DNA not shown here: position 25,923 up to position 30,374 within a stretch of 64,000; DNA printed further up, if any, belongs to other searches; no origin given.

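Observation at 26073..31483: Two-gene operon: COG1373-type AAA+ ATPase plus giant NACHT-like STAND NTPase with putative C-terminal nuclease; candidate antiphage system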

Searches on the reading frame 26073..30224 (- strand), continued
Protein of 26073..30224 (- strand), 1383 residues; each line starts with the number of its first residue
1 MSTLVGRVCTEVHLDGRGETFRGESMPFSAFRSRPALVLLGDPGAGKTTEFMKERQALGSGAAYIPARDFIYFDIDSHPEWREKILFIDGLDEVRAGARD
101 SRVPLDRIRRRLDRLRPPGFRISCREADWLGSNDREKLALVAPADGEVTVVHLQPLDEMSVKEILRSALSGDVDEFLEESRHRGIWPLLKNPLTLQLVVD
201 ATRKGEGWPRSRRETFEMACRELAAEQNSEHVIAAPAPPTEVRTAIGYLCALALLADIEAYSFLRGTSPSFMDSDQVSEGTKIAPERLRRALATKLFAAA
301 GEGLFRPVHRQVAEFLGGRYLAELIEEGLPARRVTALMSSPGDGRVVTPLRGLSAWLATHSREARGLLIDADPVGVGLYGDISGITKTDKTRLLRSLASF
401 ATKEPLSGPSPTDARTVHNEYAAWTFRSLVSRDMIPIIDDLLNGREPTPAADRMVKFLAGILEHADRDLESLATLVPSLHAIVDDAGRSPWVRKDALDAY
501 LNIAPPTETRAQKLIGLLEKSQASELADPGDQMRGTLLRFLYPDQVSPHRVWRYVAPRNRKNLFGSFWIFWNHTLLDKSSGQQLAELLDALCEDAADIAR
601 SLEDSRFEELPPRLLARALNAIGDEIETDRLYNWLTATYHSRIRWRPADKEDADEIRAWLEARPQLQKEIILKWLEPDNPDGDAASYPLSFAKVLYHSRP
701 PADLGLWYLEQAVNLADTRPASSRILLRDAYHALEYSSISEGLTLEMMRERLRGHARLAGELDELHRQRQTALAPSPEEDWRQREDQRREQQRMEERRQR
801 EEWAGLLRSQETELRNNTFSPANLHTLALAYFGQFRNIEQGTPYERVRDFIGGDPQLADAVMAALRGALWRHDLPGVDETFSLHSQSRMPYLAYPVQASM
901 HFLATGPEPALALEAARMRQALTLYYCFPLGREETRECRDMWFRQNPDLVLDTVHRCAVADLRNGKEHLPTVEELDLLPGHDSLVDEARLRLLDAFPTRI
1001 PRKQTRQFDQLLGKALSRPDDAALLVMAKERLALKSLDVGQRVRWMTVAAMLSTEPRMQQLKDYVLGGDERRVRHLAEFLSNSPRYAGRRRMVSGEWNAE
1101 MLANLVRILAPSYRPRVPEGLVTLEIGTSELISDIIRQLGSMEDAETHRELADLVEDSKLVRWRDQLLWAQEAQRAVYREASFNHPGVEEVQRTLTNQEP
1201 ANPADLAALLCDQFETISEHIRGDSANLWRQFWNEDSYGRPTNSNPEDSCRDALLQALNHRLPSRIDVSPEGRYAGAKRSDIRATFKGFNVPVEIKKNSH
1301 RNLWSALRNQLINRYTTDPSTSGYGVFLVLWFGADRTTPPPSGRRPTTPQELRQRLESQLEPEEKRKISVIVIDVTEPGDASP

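Call 15: find_related_loci(query=A1, collection=genome_contigs, flank=8000)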
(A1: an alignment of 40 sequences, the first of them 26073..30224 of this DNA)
Query A1 (1383 aa) in genome_contigs; peptide patterns used: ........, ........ (x = any residue, [..] = any of these).
600 stretches matched a pattern (row limit reached: there are more); 495 encode a relative of the query (tblastn E <= 1e-3); the best 80 are kept; 80 distinct loci.
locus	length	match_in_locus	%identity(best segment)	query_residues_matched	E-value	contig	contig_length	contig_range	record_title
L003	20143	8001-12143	78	3-1383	0e+0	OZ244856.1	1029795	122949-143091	MAG: Acidimicrobiia bacterium isolate a5413b3d-67ee-41a5-a32c-3d802bad4828 genome assembly, chromosome: 1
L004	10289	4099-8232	52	1-1383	0e+0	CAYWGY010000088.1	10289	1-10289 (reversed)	MAG TPA_asm: uncultured Acidimicrobiaceae bacterium isolate SRP109090_co1_257 genome assembly, contig: NODE_9922_length_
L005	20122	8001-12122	52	1-1379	0e+0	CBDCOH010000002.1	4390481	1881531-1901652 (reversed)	MAG: Candidatus Spongiisociaceae bacterium isolate c8dab69f-a0b8-46d1-84ea-4e70fa3c0124 genome assembly, contig: contig_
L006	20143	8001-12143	49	1-1379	0e+0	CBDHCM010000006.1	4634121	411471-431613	MAG: Candidatus Aldehydirespirator sp. isolate 36171f10-6b1c-407a-8267-17b84cd7c53a genome assembly, contig: chromosome_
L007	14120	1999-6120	46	1-1380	0e+0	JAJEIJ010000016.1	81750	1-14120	MAG: Acidimicrobiia bacterium isolate p16x65bins.37 k141_213675, whole genome shotgun sequence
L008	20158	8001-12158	48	1-1378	0e+0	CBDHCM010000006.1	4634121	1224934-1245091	MAG: Candidatus Aldehydirespirator sp. isolate 36171f10-6b1c-407a-8267-17b84cd7c53a genome assembly, contig: chromosome_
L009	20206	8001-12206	46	1-1379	0e+0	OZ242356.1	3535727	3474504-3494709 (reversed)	MAG: Acidimicrobiales bacterium isolate 1ff3c0e0-a0fb-4382-b91d-522820076fd5 genome assembly, chromosome: 1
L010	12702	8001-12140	48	1-1378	0e+0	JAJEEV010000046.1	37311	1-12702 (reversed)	MAG: Acidimicrobiia bacterium isolate p16x34bins.51 k141_804760, whole genome shotgun sequence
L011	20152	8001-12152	47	1-1380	0e+0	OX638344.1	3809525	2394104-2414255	MAG: uncultured Acidimicrobiales bacterium isolate f043cee6-6750-45b5-b834-f9289512c0be genome assembly, chromosome: 1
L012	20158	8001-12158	45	1-1378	0e+0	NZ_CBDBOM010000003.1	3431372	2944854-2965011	MAG: Candidatus Poriferisocius sp. isolate 6cc4a3fc-7d21-471c-8f5b-206ccb7f2e02 contig_3, whole genome shotgun sequence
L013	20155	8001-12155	45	1-1379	0e+0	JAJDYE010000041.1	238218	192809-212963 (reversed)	MAG: Acidimicrobiia bacterium isolate jk18x27bins.72 k141_130160, whole genome shotgun sequence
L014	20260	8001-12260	46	5-1378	0e+0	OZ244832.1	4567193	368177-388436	MAG: Candidatus Aldehydirespirator sp. isolate 45bd059b-89eb-4db7-924e-096435c6defb genome assembly, chromosome: 1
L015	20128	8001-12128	46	5-1378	0e+0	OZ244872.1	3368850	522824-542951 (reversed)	MAG: Candidatus Aldehydirespirator sp. isolate 389653a7-0111-4ae2-a933-d032a7ae712c genome assembly, chromosome: 1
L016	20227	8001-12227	45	1-1379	0e+0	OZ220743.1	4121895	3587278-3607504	MAG: Acidimicrobiales bacterium isolate dadfcd55-464f-4f03-9875-fa0eca1464b2 genome assembly, chromosome: 1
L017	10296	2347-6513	44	1-1378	0e+0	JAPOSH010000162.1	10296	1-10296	MAG: bacterium isolate CAR2_bin_19 NODE_2122_length_10296_cov_6.39781, whole genome shotgun sequence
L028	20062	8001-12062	41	1-1376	0e+0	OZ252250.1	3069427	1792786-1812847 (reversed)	MAG: Dehalococcoidia bacterium isolate 148742b7-5873-4ec1-8832-ba9e4de588a3 genome assembly, chromosome: 1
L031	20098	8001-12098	40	1-1376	0e+0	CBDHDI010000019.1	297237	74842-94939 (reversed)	MAG: Dehalococcoidia bacterium isolate d0c5affc-a78a-4576-9923-169fe3940cd0 genome assembly, contig: contig_19, whole ge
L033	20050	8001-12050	41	1-1380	0e+0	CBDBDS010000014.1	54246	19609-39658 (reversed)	MAG: Dehalococcoidia bacterium isolate f8bda5a5-7022-4204-9cdc-196a94cbeb23 genome assembly, contig: contig_14, whole ge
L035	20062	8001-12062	41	1-1376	0e+0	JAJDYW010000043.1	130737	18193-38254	MAG: Dehalococcoidia bacterium isolate jk18x34bins.55 k141_262006, whole genome shotgun sequence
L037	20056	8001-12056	40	1-1376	0e+0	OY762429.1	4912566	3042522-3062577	MAG: Terriglobia bacterium isolate aa40cff0-ace7-4b53-8087-0ef5d3f4acaf genome assembly, chromosome: 1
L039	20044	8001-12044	38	1-1376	0e+0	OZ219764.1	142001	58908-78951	MAG: Dehalococcoidia bacterium isolate 2efd49d1-a845-418d-b650-c606456da4a2 genome assembly, chromosome: 1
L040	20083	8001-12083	39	1-1380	0e+0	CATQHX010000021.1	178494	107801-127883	MAG: Vicinamibacterales bacterium isolate b531ce64-1057-46bd-a004-e227214a256a genome assembly, contig: contig_21, whole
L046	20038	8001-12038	40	1-1376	0e+0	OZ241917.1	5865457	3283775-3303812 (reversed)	MAG: Candidatus Latescibacterota bacterium isolate 5e8d6608-c5e3-4027-8d72-793febe4c990 genome assembly, chromosome: 1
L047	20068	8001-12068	39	1-1376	0e+0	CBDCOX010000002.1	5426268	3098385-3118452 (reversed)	MAG: Candidatus Latescibacterota bacterium isolate 3c4b53aa-e325-4963-aa18-2d5493478633 genome assembly, contig: contig_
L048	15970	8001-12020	38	1-1376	0e+0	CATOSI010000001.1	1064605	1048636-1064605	MAG: uncultured Dehalococcoidia bacterium isolate 741b7de0-5fbb-4305-b724-e82bd623809b genome assembly, contig: contig_1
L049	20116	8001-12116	40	1-1374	0e+0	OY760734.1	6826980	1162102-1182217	MAG: Vicinamibacterales bacterium isolate 10b48155-431e-4809-9d43-759f23ff96f9 genome assembly, chromosome: 1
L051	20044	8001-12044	39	1-1376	0e+0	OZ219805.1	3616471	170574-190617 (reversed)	MAG: Dehalococcoidia bacterium isolate c58c6e01-4a6e-4794-97be-e35f15c585e3 genome assembly, chromosome: 3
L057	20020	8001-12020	38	1-1376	0e+0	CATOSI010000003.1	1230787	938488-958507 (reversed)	MAG: uncultured Dehalococcoidia bacterium isolate 741b7de0-5fbb-4305-b724-e82bd623809b genome assembly, contig: contig_3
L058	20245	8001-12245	41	6-1380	0e+0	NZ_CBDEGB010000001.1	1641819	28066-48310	MAG: Candidatus Poriferisodalis sp. isolate f5b3f634-3930-48ef-b7e0-85baa50b5fea contig_1, whole genome shotgun sequence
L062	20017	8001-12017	38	1-1376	0e+0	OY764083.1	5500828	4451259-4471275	MAG: Acidobacteriota bacterium isolate 715e7d27-e149-44c2-9d7f-aa5f8d263fc4 genome assembly, chromosome: 1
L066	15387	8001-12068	39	1-1376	0e+0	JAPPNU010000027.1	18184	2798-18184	MAG: Gemmatimonadota bacterium isolate RHO3_bin_7 NODE_4719_length_18184_cov_43.355177, whole genome shotgun sequence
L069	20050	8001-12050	38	1-1376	0e+0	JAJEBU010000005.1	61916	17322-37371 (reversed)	MAG: Dehalococcoidia bacterium isolate jk18x9bins.53 k141_88184, whole genome shotgun sequence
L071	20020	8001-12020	39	1-1376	0e+0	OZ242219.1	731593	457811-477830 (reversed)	MAG: Candidatus Azotimanducaceae bacterium isolate 4e3f4a33-5720-4edb-bbdd-4cf11a4da1b9 genome assembly, chromosome: 1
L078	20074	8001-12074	39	22-1378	0e+0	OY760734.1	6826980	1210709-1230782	MAG: Vicinamibacterales bacterium isolate 10b48155-431e-4809-9d43-759f23ff96f9 genome assembly, chromosome: 1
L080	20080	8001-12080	38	1-1376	0e+0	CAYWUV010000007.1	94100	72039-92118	MAG TPA_asm: uncultured Bryobacterales bacterium isolate SRP109090_co2_27 genome assembly, contig: NODE_220_length_94100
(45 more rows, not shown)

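Call 40: search_dna_similar(query=window:26073-30224:-, collection=plasmids, mode=protein, max_rows=25)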
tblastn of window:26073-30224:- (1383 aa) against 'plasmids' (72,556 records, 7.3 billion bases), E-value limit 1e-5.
Records with a match: 37; places in all: 38; records where one place covers at least 80% of the query: 0.
Best place of each record, by identity: <60% 37.
By first word of the organism name: Rhizobium 10; Bradyrhizobium 5; Agrobacterium 5; Vibrio 3; Pantoea 2; Burkholderia 2; Rhodococcus 2; Ralstonia 1; Paracoccus 1; Sphingomonas 1; and 5 more.
By predicted mobility (MOB-suite, as given by PLSDB): conjugative 21; non-mobilizable 12; mobilizable 4.
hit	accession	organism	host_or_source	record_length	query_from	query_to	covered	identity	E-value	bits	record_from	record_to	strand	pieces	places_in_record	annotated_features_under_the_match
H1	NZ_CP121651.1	Bradyrhizobium sp. CB82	Stylosanthes guianensis,cell culture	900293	28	1376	67%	30.3%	4e-38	320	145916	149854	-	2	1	hypothetical protein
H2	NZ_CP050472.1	Vibrio campbellii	single cell,seawater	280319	30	1332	77%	25.8%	2e-40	309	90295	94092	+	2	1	hypothetical protein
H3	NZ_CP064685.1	Bradyrhizobium sp. CW1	Acmispon strigosus,cell culture,bulk ...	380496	27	1376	59%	32.3%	1e-39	308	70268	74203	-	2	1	hypothetical protein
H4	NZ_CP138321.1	Agrobacterium fabrum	Blueberry,Crown gall tissues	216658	7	1378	56%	30.8%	3e-32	263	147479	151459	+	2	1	hypothetical protein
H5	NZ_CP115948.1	Ralstonia solanacearum MolK2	Musa sp.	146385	29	1378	59%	29.0%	2e-28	255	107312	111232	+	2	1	hypothetical protein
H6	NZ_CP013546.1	Rhizobium phaseoli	Phaseolus vulgaris,Whole ...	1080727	28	1378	54%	30.1%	7e-29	234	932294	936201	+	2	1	record has no annotation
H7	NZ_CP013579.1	Rhizobium phaseoli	Phaseolus vulgaris,Whole ...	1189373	28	1378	54%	29.9%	4e-29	235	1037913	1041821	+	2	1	record has no annotation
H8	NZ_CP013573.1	Rhizobium phaseoli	Phaseolus vulgaris,Whole ...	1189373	28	1378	54%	29.9%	4e-29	235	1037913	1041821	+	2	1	record has no annotation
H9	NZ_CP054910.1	Pantoea ananatis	-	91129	23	1379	49%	33.1%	5e-34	301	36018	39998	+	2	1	hypothetical protein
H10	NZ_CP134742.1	Pantoea agglomerans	cell culture,Water from creek adjacent ...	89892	22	1376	49%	32.8%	3e-35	299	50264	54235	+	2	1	hypothetical protein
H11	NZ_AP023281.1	Agrobacterium vitis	Vitis vinifera,grapevine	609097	7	1378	56%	28.5%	7e-33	249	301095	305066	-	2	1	hypothetical protein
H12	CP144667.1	Agrobacterium tumefaciens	Sedum,cell culture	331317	28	1382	53%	29.8%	9e-28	241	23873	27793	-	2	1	hypothetical protein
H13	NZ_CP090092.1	Rhizobium leguminosarum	Galega,Cell culture,Plant nodule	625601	27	1379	57%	27.8%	3e-26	223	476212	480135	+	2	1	hypothetical protein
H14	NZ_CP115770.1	Paracoccus sediminicola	cell culture,sediment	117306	32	1378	57%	27.2%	1e-16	188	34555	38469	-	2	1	hypothetical protein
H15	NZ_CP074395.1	Agrobacterium salinitolerans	Cotton,tiaaue sample,root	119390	8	1378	46%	31.5%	5e-28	232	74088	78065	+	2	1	hypothetical protein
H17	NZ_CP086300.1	Burkholderia ambifaria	cell culture,agricultural soil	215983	29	1376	49%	28.4%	1e-17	189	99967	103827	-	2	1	hypothetical protein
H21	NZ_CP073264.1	Duffyella gerundensis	Lolium perenne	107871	308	1380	27%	34.5%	3e-32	209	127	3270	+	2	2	none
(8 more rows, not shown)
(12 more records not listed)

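Call 41: get_annotated_region(hit=H9, flank=6000)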
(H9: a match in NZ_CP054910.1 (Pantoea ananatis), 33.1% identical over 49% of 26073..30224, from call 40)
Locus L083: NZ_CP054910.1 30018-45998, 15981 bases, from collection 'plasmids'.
description: Pantoea ananatis strain FDAARGOS_680 plasmid unnamed2, complete sequence
organism: Pantoea ananatis (NCBI taxid 553)
taxonomy: Bacteria; Pseudomonadota; Gammaproteobacteria; Enterobacterales; Erwiniaceae; Pantoea; Pantoea ananatis
host: -; source: -; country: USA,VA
typing (MOB-suite, as given by PLSDB): conjugative; relaxase MOBF; mating-pair formation MPF_F
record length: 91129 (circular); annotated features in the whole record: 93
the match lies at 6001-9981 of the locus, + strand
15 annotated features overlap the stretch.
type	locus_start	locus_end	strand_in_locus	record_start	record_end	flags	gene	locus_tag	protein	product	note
CDS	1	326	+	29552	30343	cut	-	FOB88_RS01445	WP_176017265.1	hypothetical protein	-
CDS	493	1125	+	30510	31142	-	-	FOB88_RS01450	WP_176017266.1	hypothetical protein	-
CDS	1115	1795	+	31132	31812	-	-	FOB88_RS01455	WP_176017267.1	hypothetical protein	-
CDS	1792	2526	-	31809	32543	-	-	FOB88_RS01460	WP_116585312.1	tyrosine-type recombinase/integrase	GO:0015074 - DNA integration [Evidence IEA]; GO:0006310 - DNA recombination [Evidence IEA]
CDS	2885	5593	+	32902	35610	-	-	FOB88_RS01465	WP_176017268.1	TrlF family AAA-like ATPase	-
CDS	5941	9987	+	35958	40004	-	-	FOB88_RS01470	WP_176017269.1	hypothetical protein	-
CDS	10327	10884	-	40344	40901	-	-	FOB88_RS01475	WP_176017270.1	DNA-binding protein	-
CDS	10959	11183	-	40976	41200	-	-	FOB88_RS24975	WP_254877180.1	hypothetical protein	-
CDS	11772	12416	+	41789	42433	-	-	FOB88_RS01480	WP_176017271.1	ParA family protein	-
CDS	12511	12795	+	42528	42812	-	-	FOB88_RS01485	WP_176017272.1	molecular chaperone GroEL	-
CDS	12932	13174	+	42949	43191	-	-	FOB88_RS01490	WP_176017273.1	hypothetical protein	-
CDS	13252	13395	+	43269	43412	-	-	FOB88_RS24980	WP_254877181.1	hypothetical protein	-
CDS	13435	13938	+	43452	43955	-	-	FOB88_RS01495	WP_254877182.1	hypothetical protein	-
CDS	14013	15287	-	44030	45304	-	umuC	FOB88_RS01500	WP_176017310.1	translesion error-prone DNA polymerase V subunit UmuC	GO:0006281 - DNA repair [Evidence IEA]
CDS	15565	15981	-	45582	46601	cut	-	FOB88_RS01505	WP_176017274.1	IS110 family transposase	-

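Call 42: get_annotated_region(hit=H2, flank=6000)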
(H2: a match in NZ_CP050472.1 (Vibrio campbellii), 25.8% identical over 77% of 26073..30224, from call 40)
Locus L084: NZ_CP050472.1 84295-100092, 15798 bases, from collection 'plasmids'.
description: Vibrio campbellii strain LJC013 plasmid unnamed1, complete sequence
organism: Vibrio campbellii (NCBI taxid 680)
taxonomy: Bacteria; Pseudomonadota; Gammaproteobacteria; Vibrionales; Vibrionaceae; Vibrio; Vibrio campbellii
host: -; source: single cell,seawater; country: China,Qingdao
typing (MOB-suite, as given by PLSDB): non-mobilizable; replicon rep_cluster_273
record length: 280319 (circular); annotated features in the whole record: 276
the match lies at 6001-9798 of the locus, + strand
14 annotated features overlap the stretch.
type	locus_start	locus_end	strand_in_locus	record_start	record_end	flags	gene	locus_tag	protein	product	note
CDS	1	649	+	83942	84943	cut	-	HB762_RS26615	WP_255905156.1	hypothetical protein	-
CDS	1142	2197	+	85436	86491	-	-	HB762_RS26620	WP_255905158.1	hypothetical protein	-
CDS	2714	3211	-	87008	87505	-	-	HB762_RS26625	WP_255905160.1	DUF3592 domain-containing protein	-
CDS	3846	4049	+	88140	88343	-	-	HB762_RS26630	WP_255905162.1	hypothetical protein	-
CDS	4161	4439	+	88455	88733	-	-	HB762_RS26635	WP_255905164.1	hypothetical protein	-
CDS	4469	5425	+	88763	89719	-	-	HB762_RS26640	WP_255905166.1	hypothetical protein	-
CDS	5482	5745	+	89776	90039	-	-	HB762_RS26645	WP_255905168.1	hypothetical protein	-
CDS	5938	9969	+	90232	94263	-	-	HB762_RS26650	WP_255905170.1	hypothetical protein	-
CDS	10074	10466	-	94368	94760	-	-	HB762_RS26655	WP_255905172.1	ProQ/FINO family protein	-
CDS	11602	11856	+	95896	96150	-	-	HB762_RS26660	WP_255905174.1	hypothetical protein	-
CDS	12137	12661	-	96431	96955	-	-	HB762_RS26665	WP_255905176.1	hypothetical protein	-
CDS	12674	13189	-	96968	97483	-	-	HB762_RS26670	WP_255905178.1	hypothetical protein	-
CDS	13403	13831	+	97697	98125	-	-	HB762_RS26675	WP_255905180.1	hypothetical protein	-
CDS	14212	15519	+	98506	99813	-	-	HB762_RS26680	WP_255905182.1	site-specific integrase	GO:0015074 - DNA integration [Evidence IEA]; GO:0006310 - DNA recombination [Evidence IEA]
